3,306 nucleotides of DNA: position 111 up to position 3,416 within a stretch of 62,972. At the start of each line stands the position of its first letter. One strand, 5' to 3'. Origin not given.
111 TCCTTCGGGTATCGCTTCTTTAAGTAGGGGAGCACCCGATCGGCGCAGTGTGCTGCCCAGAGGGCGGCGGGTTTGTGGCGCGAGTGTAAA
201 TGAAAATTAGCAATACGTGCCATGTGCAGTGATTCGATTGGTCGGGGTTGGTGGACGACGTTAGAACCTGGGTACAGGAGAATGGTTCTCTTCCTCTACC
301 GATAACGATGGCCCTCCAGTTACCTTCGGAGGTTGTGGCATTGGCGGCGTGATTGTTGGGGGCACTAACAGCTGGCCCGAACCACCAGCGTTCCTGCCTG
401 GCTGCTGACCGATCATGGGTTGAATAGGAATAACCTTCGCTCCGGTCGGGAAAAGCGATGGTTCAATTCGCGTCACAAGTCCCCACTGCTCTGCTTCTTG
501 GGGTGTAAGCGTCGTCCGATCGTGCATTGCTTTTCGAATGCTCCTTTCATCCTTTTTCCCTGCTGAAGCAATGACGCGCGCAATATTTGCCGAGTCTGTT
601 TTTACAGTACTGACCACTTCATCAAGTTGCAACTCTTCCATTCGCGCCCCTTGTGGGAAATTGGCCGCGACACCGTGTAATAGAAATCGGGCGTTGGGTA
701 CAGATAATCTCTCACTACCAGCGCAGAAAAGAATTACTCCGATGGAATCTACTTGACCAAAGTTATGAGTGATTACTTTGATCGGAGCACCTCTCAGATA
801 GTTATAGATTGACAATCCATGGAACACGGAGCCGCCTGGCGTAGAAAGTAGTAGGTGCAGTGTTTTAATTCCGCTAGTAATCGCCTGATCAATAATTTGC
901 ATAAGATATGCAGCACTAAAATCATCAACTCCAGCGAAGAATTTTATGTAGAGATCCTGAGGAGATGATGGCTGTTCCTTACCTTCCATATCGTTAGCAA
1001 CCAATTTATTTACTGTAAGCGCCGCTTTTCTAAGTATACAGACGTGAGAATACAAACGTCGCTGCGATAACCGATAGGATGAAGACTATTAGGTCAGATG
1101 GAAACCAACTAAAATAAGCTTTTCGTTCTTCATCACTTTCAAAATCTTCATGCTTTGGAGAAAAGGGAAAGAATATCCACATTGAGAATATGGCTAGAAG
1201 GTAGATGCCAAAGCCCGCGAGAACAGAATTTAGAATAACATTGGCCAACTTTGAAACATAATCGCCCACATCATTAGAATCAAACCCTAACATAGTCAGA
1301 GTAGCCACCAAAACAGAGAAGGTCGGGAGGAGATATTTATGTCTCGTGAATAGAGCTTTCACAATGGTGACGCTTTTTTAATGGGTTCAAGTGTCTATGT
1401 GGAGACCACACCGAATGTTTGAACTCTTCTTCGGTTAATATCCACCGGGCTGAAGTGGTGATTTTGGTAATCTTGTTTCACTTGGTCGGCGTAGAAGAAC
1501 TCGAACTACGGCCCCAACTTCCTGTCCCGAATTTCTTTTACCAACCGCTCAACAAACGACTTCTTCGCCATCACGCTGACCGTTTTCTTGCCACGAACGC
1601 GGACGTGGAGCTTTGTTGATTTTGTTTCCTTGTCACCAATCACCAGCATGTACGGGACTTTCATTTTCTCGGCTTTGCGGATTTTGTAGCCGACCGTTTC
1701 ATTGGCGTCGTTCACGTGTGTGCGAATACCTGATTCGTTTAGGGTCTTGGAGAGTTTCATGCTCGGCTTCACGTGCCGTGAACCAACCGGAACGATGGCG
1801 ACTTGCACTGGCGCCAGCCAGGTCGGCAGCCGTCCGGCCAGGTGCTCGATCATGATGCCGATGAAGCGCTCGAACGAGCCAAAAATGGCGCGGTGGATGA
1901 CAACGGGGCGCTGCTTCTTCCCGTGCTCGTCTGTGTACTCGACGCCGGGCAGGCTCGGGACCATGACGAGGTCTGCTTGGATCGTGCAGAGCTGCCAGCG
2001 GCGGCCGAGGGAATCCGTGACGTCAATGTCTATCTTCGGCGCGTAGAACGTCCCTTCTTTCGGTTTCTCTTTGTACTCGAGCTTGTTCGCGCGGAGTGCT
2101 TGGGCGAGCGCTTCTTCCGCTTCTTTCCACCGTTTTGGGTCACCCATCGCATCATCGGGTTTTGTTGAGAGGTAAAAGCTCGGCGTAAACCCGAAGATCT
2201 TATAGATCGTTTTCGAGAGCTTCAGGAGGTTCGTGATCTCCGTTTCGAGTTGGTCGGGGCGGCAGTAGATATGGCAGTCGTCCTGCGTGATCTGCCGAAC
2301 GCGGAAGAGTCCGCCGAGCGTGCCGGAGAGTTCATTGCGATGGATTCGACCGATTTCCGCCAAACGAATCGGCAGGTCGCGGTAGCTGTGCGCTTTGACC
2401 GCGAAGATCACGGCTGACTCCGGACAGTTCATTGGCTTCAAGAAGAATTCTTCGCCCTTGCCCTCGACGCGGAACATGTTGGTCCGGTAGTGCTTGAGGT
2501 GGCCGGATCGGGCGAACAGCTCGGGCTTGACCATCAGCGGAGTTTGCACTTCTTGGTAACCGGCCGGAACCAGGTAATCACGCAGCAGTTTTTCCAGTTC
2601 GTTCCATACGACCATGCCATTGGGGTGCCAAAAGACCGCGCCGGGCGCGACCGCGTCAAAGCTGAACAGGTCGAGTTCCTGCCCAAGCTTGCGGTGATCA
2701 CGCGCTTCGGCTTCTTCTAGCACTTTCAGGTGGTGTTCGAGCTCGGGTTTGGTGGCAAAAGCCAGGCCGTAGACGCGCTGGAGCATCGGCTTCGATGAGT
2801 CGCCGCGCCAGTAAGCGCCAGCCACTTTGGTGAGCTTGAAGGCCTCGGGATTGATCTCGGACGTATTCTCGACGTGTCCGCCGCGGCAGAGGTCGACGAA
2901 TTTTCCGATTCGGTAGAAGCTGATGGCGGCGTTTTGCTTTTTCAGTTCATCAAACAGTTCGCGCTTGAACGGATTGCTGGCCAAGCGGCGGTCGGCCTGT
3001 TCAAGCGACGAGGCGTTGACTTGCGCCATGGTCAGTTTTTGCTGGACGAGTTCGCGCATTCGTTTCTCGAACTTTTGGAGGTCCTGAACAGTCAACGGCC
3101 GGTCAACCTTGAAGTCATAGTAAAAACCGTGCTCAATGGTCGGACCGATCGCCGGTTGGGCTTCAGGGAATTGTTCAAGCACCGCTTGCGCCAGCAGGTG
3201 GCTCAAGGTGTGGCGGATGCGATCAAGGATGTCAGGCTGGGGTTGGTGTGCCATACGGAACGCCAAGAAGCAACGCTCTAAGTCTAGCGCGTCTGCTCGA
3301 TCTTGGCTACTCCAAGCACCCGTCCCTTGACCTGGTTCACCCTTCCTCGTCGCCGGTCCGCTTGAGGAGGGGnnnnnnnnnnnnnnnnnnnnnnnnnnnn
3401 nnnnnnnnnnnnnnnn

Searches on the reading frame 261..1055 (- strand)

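Call 47: search_protein_families(library=pfam, proteins=[window:261-1055:-], max_evalue=0.00001)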
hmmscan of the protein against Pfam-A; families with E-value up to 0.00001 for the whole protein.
window:261-1055:- (264 aa): 1 family
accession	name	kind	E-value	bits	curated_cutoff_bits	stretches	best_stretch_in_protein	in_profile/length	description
PF00574.28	CLP_protease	-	2.1e-20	73.8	20.2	1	45-197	27-178/182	Clp protease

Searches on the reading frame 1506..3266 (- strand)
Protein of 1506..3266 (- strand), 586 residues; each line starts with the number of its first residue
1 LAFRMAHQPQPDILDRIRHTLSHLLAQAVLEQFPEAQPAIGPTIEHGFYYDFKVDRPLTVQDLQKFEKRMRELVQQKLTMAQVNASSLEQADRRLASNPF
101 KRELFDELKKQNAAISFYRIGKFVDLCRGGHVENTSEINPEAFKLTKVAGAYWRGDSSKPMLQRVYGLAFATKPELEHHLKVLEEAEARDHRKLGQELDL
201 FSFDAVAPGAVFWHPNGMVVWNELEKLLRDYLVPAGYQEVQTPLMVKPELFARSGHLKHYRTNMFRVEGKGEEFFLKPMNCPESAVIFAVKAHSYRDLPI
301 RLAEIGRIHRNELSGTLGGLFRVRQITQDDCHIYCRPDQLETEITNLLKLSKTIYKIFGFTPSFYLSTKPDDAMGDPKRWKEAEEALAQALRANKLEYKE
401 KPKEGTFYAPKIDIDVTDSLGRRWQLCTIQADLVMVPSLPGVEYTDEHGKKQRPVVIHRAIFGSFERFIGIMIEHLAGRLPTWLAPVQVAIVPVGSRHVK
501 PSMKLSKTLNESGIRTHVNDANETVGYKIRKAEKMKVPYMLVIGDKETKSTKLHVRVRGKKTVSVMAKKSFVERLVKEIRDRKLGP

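Call 47: search_protein_families(library=pfam, proteins=[window:1506-3266:-], max_evalue=0.00001)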
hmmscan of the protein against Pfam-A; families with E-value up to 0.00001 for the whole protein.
window:1506-3266:- (586 aa): 3 families
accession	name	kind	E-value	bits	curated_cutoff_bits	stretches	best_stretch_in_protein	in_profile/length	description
PF00587.30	tRNA-synt_2b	-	8.7e-39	133.8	29.3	1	265-475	1-178/179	tRNA synthetase class II core domain (G, H, P, S and T)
PF03129.25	HGTP_anticodon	-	1.8e-20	73.3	21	1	488-577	1-93/94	Anticodon binding domain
PF07973.19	tRNA_SAD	-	5.8e-14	52.2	24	1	115-166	1-44/44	Threonyl and Alanyl tRNA synthetase second additional domain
